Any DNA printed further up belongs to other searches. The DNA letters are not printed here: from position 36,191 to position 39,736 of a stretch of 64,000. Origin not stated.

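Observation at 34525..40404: Five-gene operon: SLC5 transporter-coupled PP2C partner-switching module with no sigma factor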

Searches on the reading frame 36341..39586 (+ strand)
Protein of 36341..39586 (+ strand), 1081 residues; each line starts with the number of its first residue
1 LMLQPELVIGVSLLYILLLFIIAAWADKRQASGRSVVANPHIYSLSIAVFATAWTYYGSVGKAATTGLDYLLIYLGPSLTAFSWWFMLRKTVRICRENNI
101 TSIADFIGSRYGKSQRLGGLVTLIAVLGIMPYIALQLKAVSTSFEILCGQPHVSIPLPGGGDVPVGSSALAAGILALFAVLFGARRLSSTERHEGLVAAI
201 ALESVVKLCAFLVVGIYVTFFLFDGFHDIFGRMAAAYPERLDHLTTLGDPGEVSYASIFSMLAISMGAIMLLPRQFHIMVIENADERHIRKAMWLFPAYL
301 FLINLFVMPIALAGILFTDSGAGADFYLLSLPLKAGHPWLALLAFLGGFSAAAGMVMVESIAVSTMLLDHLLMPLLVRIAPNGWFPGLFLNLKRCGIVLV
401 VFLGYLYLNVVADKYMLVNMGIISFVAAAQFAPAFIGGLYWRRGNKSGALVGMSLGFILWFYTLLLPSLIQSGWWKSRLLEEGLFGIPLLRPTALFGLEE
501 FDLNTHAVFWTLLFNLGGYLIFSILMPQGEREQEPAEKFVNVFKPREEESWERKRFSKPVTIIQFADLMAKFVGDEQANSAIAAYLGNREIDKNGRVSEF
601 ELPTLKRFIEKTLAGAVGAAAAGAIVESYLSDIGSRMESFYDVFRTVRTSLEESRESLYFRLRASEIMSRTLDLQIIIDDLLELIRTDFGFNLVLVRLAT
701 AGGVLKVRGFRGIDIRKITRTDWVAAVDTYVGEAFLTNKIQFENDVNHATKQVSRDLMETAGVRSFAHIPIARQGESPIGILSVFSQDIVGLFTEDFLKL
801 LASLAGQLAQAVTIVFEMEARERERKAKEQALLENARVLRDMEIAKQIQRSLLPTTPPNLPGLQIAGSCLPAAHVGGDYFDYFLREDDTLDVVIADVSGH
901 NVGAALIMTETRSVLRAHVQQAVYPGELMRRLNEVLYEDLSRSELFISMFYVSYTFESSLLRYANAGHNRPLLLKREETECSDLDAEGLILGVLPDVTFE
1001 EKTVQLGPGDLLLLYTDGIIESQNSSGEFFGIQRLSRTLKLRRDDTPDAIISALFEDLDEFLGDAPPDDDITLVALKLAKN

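Call 4: search_protein_families(library=pfam, proteins=[window:36341-39586:+], max_evalue=0.1)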
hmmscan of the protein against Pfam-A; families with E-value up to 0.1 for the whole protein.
window:36341-39586:+ (1081 aa): 4 families
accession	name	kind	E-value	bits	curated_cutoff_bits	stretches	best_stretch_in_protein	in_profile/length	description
PF07228.17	SpoIIE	-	8.5e-54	182.9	25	1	887-1078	2-191/192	Stage II sporulation protein E (SpoIIE)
PF13185.12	GAF_2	-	4.1e-10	40.4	28.6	1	672-812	2-135/136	GAF domain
PF01590.32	GAF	-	4.1e-07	31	22.4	1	673-812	1-133/133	GAF domain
PF00474.23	SSF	-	6.2e-06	25.8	22.8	1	48-141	19-109/406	Sodium:solute symporter family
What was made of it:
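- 38318..38788 (+): g3 residues 659-815: GAF domain. GAF_2 E 4e-10 (call 4).
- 38900..39577 (+): g3 residues 853-1078: SpoIIE/RsbU-type PP2C (PPM) phosphatase with motifs GGDYFD, DVSGH, TDG and DDD. SpoIIE E 8.5e-54 (call 4).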

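Call 5: search_protein_families(library=ncbifam, proteins=[window:36341-39586:+], max_evalue=0.1)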
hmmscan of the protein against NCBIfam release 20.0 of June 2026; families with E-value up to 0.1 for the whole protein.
window:36341-39586:+ (1081 aa): 7 families
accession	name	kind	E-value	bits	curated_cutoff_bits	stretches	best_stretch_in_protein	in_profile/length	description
NF045505.1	RR_RssB_Pseudo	equivalog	2.4e-15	56.5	700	1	829-1021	142-340/394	two-component system response regulator RssB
NF046076.1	monocarbox_MctP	equivalog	1.6e-11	43.6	625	1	86-461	90-435/481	monocarboxylate uptake permease MctP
NF038263.1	prot_phos_SiaA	equivalog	4.2e-10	38.8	700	1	803-1078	374-657/658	biofilm regulation protein phosphatase SiaA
TIGR03648.1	Na_symport_lg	subfamily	1.1e-08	34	320.75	1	349-485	375-504/547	VC_2705 family sodium/solute symporter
TIGR00813.1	sss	superfamily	1.2e-06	27.9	184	2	33-149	5-116/411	sodium/solute symporter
TIGR02865.1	spore_II_E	equivalog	2.1e-06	26.1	490.8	1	978-1078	666-763/764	stage II sporulation protein E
NF038230.1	Regu_Geo_Pelo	equivalog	0.065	11.1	1200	1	724-812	71-158/935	GPMC system transcriptional regulator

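Call 6: find_encoding_contigs(protein=window:36341-39586:+, flank=10000, max_places=4)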
Protein window:36341-39586:+ (1081 aa): no gene with exactly this product is on record in the collection.
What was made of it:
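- Tried and rejected: Not on record (call 6).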

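Call 12: find_homologous_proteins(query=window:36344-39586:+, max_evalue=1e-10)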
Query window:36344-39586:+ (1080 aa): 8000 proteins with E <= 1e-10 among 8000 candidates; the best 120 are listed.
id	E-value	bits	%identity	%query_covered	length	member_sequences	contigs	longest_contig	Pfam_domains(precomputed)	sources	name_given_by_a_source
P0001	0.0e+0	2397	100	100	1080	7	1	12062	PF13185.13,PF01590.33,PF00474.24,PF07228.18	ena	-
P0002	0.0e+0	2213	92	100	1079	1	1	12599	PF13185.13,PF01590.33,PF07228.18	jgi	jgi:phosphoserine phosphatase RsbU/P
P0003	0.0e+0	2074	86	100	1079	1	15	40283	PF13185.13,PF01590.33,PF07228.18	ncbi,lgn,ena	-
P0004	0.0e+0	2072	85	100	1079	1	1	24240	PF13185.13,PF01590.33,PF00474.24,PF07228.18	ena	-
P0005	0.0e+0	2066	85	100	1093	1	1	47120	PF13185.13,PF01590.33,PF07228.18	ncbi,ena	-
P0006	0.0e+0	2056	85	100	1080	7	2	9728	PF13185.13,PF01590.33,PF00474.24,PF07228.18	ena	-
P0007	0.0e+0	2042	84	100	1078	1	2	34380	PF13185.13,PF01590.33,PF00474.24,PF07228.18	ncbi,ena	-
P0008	0.0e+0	2029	84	100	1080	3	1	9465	PF13185.13,PF01590.33,PF07228.18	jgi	jgi:sigma-B regulation protein RsbU (phosphoserine phosphatase)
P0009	0.0e+0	2009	81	100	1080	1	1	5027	PF13185.13,PF01590.33,PF00474.24,PF07228.18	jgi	jgi:phosphoserine phosphatase RsbU/P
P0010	0.0e+0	1998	82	100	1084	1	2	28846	PF13185.13,PF01590.33,PF07228.18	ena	-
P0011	0.0e+0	1964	80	100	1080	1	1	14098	PF13185.13,PF01590.33,PF00474.24,PF07228.18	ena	-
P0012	0.0e+0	1924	79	100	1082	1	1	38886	PF13185.13,PF01590.33,PF00474.24,PF07228.18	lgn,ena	-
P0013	0.0e+0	1635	67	99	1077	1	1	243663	PF13185.13,PF01590.33,PF07228.18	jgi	jgi:phosphoserine phosphatase RsbU/P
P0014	0.0e+0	1612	66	100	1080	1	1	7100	PF13185.13,PF01590.33,PF07228.18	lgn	-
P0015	0.0e+0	1563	66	100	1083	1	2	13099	PF13185.13,PF01590.33,PF00474.24,PF07228.18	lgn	-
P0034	0.0e+0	1511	64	100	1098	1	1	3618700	PF13185.13,PF01590.33,PF00474.24,PF07228.18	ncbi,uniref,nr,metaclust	ncbi:sodium:solute symporter family transporter [Geobacter pickeringii]|uniref:Stage II sporulation 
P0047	0.0e+0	1491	62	100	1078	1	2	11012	PF13185.13,PF01590.33,PF07228.18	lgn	-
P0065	0.0e+0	1474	62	100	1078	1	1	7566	PF13185.13,PF01590.33,PF07228.18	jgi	-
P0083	0.0e+0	1457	60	100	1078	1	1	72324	PF13185.13,PF01590.33,PF00474.24,PF07228.18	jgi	jgi:sigma-B regulation protein RsbU (phosphoserine phosphatase)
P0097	0.0e+0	1441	60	100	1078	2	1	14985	PF13185.13,PF01590.33,PF07228.18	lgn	-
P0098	0.0e+0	1438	61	99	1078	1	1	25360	PF13185.13,PF01590.33,PF07228.18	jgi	jgi:sigma-B regulation protein RsbU (phosphoserine phosphatase)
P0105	0.0e+0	1429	61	100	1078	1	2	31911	PF13185.13,PF01590.33,PF07228.18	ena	-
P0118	0.0e+0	1418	59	100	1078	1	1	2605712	PF13185.13,PF01590.33,PF07228.18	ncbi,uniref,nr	ncbi:SpoIIE family protein phosphatase [Geomonas agri]|uniref:SpoIIE family protein phosphatase n=1 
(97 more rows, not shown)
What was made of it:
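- Closest known: Partner switches without an identified sigma factor: RbaV/W/Y. Same: One Geobacter ortholog is even named 'protein IcfG' in NCBI (call 12).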

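Call 13: find_encoding_contigs(protein=P0001, flank=10000, max_places=2)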
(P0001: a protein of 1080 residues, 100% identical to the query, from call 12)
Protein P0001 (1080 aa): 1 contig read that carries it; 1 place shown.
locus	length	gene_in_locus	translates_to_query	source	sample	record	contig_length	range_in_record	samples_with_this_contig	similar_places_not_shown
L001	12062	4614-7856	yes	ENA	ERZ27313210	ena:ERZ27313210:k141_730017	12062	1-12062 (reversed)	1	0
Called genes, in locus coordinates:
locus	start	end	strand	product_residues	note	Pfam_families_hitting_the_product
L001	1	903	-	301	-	?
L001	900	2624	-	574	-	-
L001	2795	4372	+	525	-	PF06414:Zeta_toxin, PF13207:AAA_17, PF13238:AAA_18, PF13671:AAA_33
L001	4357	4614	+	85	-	-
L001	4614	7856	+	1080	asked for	PF00474:SSF (faint), PF01590:GAF (weak), PF13185:GAF_2, PF07228:SpoIIE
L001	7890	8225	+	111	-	PF01740:STAS, PF13466:STAS_2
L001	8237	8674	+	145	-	PF13581:HATPase_c_2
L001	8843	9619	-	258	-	PF01790:LGT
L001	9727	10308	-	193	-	PF05685:Uma2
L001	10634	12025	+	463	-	PF01656:CbiA, PF10609:ParA (weak), PF13614:AAA_31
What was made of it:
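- Checked: The gene caller behind the identical public contig used the ATG (calls 12, 13).
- Tried and rejected: The ATG-start version is on record (calls 12, 13).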

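Call 14: find_encoding_contigs(protein=P0034, flank=10000, max_places=2)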
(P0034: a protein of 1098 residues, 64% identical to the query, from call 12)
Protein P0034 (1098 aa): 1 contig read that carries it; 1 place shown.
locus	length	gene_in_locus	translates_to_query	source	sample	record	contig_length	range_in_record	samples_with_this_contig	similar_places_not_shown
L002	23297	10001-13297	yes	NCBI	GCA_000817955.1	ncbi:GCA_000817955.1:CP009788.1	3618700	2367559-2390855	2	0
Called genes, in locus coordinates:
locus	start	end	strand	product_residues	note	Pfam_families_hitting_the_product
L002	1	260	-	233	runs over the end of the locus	PF00484:Pro_CA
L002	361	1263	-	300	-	PF05673:DUF815, PF13191:AAA_16 (faint)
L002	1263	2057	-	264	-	PF01435:Peptidase_M48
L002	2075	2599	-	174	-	-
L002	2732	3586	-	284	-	PF12911:OppC_N, PF00528:BPD_transp_1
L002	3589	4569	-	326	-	PF19300:BPD_transp_1_N, PF00528:BPD_transp_1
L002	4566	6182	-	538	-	PF00496:SBP_bac_5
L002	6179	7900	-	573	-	-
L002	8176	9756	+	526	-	PF13671:AAA_33, PF13207:AAA_17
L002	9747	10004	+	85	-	-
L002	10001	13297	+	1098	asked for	PF00474:SSF (weak), PF01590:GAF, PF13185:GAF_2, PF07228:SpoIIE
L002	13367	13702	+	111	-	PF01740:STAS, PF13466:STAS_2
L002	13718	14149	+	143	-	PF13581:HATPase_c_2, PF02518:HATPase_c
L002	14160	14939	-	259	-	PF01790:LGT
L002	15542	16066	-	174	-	PF13511:DUF4124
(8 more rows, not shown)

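Call 19: search_solved_structures(query=window:36344-39586:+, max_evalue=0.01, show_alignments=0)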
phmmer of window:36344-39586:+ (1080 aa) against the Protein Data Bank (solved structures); distinct sequences matched with E-value up to 0.01: 10.
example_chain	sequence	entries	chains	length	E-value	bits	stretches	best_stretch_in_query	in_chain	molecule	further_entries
10ed_A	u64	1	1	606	4.6e-68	233.2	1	8-629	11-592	histidine kinase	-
2qyb_A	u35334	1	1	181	1.6e-63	218.1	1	659-836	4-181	Membrane protein, putative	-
3eq2_A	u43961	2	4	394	7.7e-18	66.9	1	801-1020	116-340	Probable two-component response regulator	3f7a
3es2_A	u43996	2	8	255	2.3e-17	65.3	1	838-1020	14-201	Probable two-component response regulator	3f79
3ke6_A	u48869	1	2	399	2.6e-13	51.9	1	855-1075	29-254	Protein Rv1364c/MT1410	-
6k4e_A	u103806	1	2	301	5.9e-07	30.9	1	818-1076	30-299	Putative serine phosphatase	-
5mqh_A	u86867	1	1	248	5.8e-05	24.3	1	876-1078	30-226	Serine phosphatase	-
3t91_A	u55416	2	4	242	0.00011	23.3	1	889-1078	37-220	Stage II sporulation protein E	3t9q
5ucg_A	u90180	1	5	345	0.00031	21.9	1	889-1077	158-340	Stage II sporulation protein E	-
3p01_A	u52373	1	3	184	0.0071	17.4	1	638-808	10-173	Two-component response regulator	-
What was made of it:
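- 38900..39577 (+): PDB RssB 3eq2/3f7a, Rv1364c 3ke6 and SpoIIE 3t91 (call 19).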

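Call 36: find_related_loci(query=A1, collection=genome_contigs, flank=8000)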
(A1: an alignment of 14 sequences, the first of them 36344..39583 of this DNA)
Query A1 (1080 aa) in genome_contigs; peptide patterns used: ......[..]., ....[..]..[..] (x = any residue, [..] = any of these).
600 stretches matched a pattern (row limit reached: there are more); 587 encode a relative of the query (tblastn E <= 1e-3); the best 80 are kept; 80 distinct loci.
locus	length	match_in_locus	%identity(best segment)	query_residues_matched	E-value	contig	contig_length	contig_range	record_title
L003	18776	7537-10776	84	1-1080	0e+0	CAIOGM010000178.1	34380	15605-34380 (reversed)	MAG: uncultured Geobacter sp. isolate A14_bin-2059 genome assembly, contig: bin-2059:178/179, whole genome shotgun seque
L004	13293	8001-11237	62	1-1077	0e+0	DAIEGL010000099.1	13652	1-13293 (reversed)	MAG TPA_asm: Geobacter sp. isolate clean984 k141_1277328, whole genome shotgun sequence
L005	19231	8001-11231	62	1-1077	0e+0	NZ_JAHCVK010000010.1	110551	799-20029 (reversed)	Geomobilimonas luticola strain JCM 17780 NODE_10_length_110551_cov_216.603834, whole genome shotgun sequence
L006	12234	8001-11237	60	1-1077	0e+0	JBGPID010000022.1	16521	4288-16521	MAG: Geobacteraceae bacterium isolate OBJ_0618_7090110_342 k141_2128680_length_16521_cov_98.4593, whole genome shotgun s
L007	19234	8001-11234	63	1-1077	0e+0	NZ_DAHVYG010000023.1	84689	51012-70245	MAG: Geobacter sp. isolate clean785 k141_1530184, whole genome shotgun sequence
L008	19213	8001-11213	61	1-1077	0e+0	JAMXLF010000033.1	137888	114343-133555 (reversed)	MAG: Geobacteraceae bacterium isolate Bin.003_Forest k127_2225083, whole genome shotgun sequence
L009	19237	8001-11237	62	1-1077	0e+0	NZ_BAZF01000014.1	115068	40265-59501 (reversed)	Geobacter sp. OR-1, whole genome shotgun sequence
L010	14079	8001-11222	62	5-1077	0e+0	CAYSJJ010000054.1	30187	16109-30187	MAG TPA_asm: uncultured Geobacter sp. isolate binchicken_co158_41 genome assembly, contig: NODE_1331_length_30187_cov_6.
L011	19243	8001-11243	60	1-1080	0e+0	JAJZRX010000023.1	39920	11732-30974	MAG: Deltaproteobacteria bacterium isolate SKS3.bin12 NODE_1392_length_39920_cov_2.958485, whole genome shotgun sequence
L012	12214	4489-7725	62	1-1077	0e+0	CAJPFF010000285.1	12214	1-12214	Geobacteraceae bacterium isolate GEOBC genome assembly, contig: CONTIG_285, whole genome shotgun sequence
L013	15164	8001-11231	61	1-1077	0e+0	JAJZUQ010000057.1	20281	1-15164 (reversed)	MAG: Deltaproteobacteria bacterium isolate SKS4.bin43 NODE_3871_length_20281_cov_1.653022, whole genome shotgun sequence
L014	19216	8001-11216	61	1-1078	0e+0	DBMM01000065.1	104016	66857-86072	MAG TPA_asm: Geobacter sp. UBA698 UBA698_contig_269, whole genome shotgun sequence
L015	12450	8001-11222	62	5-1077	0e+0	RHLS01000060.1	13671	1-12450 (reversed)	MAG: Desulfuromonadales bacterium isolate GT-UBC1 NODE_111_length_13671_cov_52.511_ID_408614, whole genome shotgun seque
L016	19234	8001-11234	58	1-1078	0e+0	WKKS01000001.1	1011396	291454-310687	MAG: Geobacter sp. isolate H7geo H7geo_contig_1, whole genome shotgun sequence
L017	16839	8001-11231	60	1-1077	0e+0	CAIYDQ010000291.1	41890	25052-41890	MAG: uncultured Geobacter sp. isolate MJ-time_bin-1817 genome assembly, contig: bin-1817:291/368, whole genome shotgun s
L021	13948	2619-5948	59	1-1078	0e+0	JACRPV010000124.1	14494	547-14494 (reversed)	MAG: Geobacter sp. isolate NC_groundwater_1996_Pr3_S-0.65um_59_2 SR2-18-Sp65_coassembly_scaffold_222545, whole genome sh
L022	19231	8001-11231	60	1-1078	0e+0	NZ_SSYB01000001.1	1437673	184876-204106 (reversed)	Geomonas edaphica strain Red53 contig1, whole genome shotgun sequence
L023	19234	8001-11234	59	1-1078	0e+0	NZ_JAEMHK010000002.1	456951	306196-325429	Geomonas propionica strain Red259 NODE_2_length_456951_cov_198.770387, whole genome shotgun sequence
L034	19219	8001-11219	56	10-1078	0e+0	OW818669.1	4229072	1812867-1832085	metagenome genome assembly, chromosome: 1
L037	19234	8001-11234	59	1-1078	0e+0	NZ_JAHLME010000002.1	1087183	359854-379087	Geomonas azotofigens strain Red51 Scaffold2, whole genome shotgun sequence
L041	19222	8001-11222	55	7-1078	0e+0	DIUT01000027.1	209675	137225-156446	MAG TPA_asm: Geobacter sp. UBA6151 UBA6151_contig_7749, whole genome shotgun sequence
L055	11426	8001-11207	50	1-1078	0e+0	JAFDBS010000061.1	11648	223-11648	MAG: Deltaproteobacteria bacterium isolate MB1D_Bin_3 MB1D_Bin_3_MB1D_0306_000000401473, whole genome shotgun sequence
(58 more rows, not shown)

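Call 42: search_protein_representatives(protein=window:36344-39586:+)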
Query: 1080 residues. Proteins with E-value up to 0.001 (for the whole library): 106965; up to 1e-10: 72797; up to 1e-30: 13793. The best 150 are listed.
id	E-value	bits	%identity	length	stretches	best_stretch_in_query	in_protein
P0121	0.0e+00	1136.7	87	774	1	1-582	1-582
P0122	0.0e+00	1110.8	51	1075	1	6-1077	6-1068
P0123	0.0e+00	1081.9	48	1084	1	8-1077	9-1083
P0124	1.2e-295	999.9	58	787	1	1-786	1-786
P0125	1.7e-270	916.6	59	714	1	365-1077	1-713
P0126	9.6e-215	732.1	46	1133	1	6-813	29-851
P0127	2.0e-205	701.2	37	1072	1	7-1077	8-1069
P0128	5.5e-203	693.2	45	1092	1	2-836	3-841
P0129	1.7e-199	681.6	45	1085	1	1-828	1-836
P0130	1.1e-184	632.6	42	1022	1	9-812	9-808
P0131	1.4e-184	632.3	43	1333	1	1-819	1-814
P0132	1.5e-184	632.1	44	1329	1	73-812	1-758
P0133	4.0e-183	627.4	42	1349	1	6-834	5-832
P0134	3.5e-179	614.4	43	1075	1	6-836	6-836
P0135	5.0e-178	610.5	37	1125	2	7-668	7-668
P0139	8.7e-173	593.2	56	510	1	568-1078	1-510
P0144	1.2e-165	569.5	49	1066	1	7-626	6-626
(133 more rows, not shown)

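Call 45: search_protein_families(library=pfam, alignment_id=A3, max_evalue=0.00001)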
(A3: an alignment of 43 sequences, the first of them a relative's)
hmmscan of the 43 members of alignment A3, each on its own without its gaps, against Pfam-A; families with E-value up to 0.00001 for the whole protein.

A. member 1, P0122 (1075 aa): 5 families
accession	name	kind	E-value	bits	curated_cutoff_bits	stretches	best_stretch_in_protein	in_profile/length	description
PF07228.17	SpoIIE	-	9.5e-56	189.2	25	1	877-1068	2-191/192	Stage II sporulation protein E (SpoIIE)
PF13185.12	GAF_2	-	5.7e-15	56.2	28.6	1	674-813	3-135/136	GAF domain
PF01590.32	GAF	-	2.8e-12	47.8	22.4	1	674-812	1-132/133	GAF domain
PF13492.12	GAF_3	-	1e-07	32.9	27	1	674-812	1-126/129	GAF domain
PF00474.23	SSF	-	1.8e-06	27.5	22.8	0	32-143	5-112/406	Sodium:solute symporter family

B. families by the number of members that match (of 43 scanned): 21 families
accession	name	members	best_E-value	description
PF02518.31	HATPase_c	35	4.9e-32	Histidine kinase-, DNA gyrase B-, and HSP90-like ATPase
PF00512.31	HisKA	30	4.5e-24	His Kinase A (phospho-acceptor) domain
PF13185.12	GAF_2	17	8e-40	GAF domain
PF01590.32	GAF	15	2.3e-23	GAF domain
PF13492.12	GAF_3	14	2.6e-23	GAF domain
PF00989.32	PAS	14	7.8e-17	PAS fold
PF13426.13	PAS_9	13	1.3e-20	PAS domain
PF00072.30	Response_reg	12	1.8e-50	Response regulator receiver domain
PF08448.16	PAS_4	11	3.7e-26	PAS fold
PF13188.13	PAS_8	8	6.6e-16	PAS domain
PF08447.18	PAS_3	6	8.5e-19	PAS fold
PF00474.23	SSF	6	1.1e-08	Sodium:solute symporter family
PF07228.17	SpoIIE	4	9.5e-56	Stage II sporulation protein E (SpoIIE)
PF00563.25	EAL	1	3.7e-76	EAL domain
PF05763.18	DUF835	1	9.7e-48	Protein of unknown function (DUF835)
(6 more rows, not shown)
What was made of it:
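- On SLC5/STAC signalling proteins (CbrA/CrbS type): Of 43 sampled relatives, 35 carry HATPase_c and 4 carry SpoIIE (call 45).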
